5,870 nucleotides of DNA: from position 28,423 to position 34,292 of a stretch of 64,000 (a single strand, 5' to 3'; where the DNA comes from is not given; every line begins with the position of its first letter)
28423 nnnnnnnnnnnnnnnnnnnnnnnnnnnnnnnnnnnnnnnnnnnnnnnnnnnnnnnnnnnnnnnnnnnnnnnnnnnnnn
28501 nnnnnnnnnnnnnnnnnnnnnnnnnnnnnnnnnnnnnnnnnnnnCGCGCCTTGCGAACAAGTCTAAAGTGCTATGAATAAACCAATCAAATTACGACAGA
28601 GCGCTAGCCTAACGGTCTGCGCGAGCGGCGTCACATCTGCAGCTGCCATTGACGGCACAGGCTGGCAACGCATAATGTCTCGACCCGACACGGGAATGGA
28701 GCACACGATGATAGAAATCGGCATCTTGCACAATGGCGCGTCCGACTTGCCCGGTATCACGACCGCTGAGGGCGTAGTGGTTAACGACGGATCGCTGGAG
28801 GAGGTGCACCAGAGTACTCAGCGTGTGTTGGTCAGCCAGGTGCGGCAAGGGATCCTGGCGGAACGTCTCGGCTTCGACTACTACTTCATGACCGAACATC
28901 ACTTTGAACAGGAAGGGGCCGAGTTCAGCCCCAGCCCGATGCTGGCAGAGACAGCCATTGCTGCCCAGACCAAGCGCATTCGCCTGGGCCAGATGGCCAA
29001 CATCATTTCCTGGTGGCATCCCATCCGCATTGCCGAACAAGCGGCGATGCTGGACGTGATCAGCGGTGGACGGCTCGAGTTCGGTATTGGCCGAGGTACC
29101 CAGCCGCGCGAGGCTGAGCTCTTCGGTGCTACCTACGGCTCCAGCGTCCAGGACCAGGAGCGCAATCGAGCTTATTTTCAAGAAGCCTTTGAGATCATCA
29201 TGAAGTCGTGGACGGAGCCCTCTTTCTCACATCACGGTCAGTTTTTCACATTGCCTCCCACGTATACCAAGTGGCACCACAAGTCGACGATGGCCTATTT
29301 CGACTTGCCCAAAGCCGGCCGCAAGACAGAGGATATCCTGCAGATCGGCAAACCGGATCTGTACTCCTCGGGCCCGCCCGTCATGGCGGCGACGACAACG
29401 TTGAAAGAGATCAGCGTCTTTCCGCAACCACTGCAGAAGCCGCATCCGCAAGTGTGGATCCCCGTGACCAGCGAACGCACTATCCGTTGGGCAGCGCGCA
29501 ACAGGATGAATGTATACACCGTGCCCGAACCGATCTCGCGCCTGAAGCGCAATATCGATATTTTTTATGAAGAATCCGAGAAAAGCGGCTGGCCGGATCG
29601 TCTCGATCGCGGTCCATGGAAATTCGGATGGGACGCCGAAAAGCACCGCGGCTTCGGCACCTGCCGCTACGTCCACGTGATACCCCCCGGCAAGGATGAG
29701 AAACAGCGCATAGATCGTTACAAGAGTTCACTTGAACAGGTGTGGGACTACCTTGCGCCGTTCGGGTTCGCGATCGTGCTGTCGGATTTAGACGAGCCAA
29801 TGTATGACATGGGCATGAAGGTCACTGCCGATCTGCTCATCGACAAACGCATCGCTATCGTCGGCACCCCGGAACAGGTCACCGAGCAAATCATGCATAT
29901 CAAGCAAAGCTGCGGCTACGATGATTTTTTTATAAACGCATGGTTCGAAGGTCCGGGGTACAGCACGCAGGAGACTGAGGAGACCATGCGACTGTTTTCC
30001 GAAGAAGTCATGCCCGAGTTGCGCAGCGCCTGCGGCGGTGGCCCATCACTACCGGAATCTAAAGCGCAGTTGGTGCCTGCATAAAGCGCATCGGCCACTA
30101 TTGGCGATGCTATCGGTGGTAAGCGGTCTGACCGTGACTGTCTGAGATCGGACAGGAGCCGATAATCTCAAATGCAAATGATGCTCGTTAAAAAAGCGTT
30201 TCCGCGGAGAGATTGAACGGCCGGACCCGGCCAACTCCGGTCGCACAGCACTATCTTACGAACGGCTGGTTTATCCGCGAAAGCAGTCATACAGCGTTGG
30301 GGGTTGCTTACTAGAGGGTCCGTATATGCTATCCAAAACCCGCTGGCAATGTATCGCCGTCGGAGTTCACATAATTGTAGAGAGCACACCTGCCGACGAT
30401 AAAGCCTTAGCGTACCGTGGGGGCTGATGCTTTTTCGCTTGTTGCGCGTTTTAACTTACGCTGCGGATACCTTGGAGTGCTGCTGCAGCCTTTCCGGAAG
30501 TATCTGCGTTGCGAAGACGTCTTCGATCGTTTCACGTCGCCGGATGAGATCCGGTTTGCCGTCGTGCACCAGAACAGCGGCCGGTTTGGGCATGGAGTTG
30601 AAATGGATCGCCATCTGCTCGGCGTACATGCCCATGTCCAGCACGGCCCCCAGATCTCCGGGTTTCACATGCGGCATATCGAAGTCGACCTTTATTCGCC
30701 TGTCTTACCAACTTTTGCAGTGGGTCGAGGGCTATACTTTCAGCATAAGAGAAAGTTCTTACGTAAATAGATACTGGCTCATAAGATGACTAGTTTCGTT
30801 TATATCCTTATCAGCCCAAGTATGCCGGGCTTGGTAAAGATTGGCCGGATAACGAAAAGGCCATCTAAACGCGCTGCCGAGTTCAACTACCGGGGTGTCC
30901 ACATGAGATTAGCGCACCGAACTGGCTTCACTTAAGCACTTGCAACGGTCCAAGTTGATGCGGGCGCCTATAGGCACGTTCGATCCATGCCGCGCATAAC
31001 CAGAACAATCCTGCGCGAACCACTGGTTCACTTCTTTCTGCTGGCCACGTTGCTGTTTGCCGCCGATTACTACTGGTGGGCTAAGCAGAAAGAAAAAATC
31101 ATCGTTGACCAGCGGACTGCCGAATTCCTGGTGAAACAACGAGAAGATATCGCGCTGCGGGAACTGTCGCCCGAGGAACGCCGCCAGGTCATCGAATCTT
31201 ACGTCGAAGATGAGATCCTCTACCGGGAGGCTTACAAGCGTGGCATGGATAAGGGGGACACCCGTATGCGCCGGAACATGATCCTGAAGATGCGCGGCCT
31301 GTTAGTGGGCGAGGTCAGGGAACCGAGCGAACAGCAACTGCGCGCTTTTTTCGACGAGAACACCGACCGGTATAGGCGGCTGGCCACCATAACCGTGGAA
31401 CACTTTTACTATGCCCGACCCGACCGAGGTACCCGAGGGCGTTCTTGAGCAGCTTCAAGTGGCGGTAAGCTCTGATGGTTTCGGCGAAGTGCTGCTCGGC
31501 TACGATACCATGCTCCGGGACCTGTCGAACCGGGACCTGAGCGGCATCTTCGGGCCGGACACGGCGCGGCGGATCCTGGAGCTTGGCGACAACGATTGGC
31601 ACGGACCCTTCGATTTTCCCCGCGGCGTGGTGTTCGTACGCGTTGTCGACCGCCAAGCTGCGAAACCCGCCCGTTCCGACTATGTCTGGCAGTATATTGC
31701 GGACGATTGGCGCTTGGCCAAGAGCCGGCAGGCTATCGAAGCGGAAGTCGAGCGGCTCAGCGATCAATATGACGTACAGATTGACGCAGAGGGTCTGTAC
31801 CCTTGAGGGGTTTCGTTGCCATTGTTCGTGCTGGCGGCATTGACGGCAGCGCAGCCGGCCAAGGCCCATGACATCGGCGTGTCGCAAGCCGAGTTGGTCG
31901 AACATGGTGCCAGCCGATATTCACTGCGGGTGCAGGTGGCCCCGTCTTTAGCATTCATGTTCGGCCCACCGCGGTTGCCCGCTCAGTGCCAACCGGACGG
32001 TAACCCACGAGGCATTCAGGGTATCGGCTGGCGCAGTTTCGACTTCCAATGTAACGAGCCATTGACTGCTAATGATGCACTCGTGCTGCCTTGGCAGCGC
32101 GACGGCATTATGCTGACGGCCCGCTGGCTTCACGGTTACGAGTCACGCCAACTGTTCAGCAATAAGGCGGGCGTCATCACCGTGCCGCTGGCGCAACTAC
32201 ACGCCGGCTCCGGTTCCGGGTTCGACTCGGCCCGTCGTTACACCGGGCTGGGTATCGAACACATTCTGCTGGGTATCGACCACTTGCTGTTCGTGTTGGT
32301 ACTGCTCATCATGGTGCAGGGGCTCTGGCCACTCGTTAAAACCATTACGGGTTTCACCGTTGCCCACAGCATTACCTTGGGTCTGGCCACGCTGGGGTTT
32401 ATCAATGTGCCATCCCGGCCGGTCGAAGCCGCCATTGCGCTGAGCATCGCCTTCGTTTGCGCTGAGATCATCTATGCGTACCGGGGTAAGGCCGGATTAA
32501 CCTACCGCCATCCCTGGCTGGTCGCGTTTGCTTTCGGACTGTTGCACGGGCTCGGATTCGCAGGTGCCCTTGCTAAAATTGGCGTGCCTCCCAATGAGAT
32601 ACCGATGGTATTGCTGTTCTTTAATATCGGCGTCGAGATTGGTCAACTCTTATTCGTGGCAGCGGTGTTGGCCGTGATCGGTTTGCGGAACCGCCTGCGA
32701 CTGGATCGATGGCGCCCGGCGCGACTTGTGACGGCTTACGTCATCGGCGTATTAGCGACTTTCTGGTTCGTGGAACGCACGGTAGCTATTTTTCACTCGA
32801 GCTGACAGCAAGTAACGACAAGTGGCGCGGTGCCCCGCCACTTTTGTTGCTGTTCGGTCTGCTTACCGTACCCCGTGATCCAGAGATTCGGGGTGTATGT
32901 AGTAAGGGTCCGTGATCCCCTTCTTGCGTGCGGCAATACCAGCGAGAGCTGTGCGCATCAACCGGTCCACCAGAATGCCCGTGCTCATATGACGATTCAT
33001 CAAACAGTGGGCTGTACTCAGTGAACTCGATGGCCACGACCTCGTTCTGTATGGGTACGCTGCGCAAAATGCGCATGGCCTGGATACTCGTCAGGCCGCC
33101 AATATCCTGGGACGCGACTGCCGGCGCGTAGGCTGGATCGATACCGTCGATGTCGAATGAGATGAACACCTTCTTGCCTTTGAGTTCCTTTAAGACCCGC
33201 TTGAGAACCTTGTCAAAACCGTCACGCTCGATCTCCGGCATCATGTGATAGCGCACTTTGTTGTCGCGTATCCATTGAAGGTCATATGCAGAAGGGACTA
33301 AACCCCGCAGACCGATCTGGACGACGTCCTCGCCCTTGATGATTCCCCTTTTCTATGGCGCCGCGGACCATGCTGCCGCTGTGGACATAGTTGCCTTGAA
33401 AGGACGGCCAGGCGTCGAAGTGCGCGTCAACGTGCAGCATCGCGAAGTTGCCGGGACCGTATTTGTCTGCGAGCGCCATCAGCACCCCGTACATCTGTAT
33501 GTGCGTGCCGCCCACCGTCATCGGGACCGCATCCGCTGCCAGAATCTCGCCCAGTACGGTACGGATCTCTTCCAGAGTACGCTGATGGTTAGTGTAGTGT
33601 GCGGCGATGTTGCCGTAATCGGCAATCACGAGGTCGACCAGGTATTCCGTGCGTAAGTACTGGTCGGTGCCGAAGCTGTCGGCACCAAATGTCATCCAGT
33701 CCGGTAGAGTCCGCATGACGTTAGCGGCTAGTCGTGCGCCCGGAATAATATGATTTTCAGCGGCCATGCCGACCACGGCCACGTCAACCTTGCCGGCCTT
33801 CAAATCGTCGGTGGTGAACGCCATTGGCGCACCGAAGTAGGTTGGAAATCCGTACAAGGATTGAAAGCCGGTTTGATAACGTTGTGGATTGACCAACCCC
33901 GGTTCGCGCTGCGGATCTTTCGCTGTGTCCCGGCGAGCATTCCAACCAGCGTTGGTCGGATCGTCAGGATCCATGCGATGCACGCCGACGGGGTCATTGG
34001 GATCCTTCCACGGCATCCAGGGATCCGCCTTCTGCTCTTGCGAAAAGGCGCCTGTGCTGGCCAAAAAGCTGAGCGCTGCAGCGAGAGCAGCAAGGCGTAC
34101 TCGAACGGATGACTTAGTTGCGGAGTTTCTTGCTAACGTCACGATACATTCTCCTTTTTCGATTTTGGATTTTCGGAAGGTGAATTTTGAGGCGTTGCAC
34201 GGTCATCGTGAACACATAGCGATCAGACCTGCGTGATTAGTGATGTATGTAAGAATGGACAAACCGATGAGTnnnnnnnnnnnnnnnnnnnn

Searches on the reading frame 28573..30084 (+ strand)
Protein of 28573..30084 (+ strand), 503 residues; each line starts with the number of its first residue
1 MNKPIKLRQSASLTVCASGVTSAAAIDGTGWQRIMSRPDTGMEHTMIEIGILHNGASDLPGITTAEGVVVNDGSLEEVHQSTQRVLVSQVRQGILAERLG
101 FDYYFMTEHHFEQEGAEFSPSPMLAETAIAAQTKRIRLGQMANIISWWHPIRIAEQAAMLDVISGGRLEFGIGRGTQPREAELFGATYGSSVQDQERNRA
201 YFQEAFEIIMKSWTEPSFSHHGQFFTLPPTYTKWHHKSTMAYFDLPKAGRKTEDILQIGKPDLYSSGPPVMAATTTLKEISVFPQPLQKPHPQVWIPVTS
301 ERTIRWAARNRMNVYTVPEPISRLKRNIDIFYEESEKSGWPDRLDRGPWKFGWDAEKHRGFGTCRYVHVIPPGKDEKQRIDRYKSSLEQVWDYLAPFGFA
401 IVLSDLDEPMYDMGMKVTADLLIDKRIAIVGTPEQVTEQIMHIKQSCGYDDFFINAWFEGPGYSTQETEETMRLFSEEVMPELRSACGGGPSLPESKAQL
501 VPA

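Call 54: search_protein_families(library=pfam, proteins=[window:28573-30084:+])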
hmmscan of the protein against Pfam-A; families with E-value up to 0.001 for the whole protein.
window:28573-30084:+ (503 aa): 1 family
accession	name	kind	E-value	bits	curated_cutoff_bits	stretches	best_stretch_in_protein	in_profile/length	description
PF00296.26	Bac_luciferase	-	2.2e-46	159.1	27.9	2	82-231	17-156/314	Luciferase-like monooxygenase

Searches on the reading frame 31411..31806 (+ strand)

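Call 54: search_protein_families(library=pfam, proteins=[window:31411-31806:+])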
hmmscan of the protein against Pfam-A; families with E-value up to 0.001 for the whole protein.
window:31411-31806:+ (131 aa): 1 family
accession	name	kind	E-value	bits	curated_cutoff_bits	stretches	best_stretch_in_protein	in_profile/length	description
PF13145.12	Rotamase_2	-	0.00061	21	27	0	26-86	53-113/121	PPIC-type PPIASE domain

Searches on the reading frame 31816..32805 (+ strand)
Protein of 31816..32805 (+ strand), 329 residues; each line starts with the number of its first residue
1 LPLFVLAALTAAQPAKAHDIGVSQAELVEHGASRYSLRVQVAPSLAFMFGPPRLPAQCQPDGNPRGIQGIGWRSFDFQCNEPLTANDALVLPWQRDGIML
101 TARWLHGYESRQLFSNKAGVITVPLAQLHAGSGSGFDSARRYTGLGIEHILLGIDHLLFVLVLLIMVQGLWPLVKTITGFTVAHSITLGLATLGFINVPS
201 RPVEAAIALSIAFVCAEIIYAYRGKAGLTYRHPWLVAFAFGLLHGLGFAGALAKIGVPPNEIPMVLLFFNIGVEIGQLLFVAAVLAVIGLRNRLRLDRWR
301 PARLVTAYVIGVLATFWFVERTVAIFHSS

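Call 54: search_protein_families(library=pfam, proteins=[window:31816-32805:+])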
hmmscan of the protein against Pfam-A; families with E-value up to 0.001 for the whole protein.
window:31816-32805:+ (329 aa): 1 family
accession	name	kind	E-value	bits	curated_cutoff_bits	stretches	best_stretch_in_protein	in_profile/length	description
PF13795.12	HupE_UreJ_2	-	2.1e-46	157.9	24.5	1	142-290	1-151/156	HupE / UreJ protein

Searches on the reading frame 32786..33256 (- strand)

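Call 54: search_protein_families(library=pfam, proteins=[window:32786-33256:-])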
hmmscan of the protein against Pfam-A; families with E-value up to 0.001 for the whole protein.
window:32786-33256:- (156 aa): 1 family
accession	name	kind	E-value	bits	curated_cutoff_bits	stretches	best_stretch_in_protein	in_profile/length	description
PF00491.26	Arginase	-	5.5e-21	75.7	22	1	1-89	174-263/280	Arginase family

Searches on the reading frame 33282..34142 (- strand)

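Call 8: search_protein_families(library=pfam, proteins=[window:33282-34142:-])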
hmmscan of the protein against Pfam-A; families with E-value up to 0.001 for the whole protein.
window:33282-34142:- (286 aa): 1 family
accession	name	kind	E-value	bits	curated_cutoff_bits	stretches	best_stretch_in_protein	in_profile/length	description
PF00491.26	Arginase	-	5.9e-22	78.9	22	1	120-268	2-148/280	Arginase family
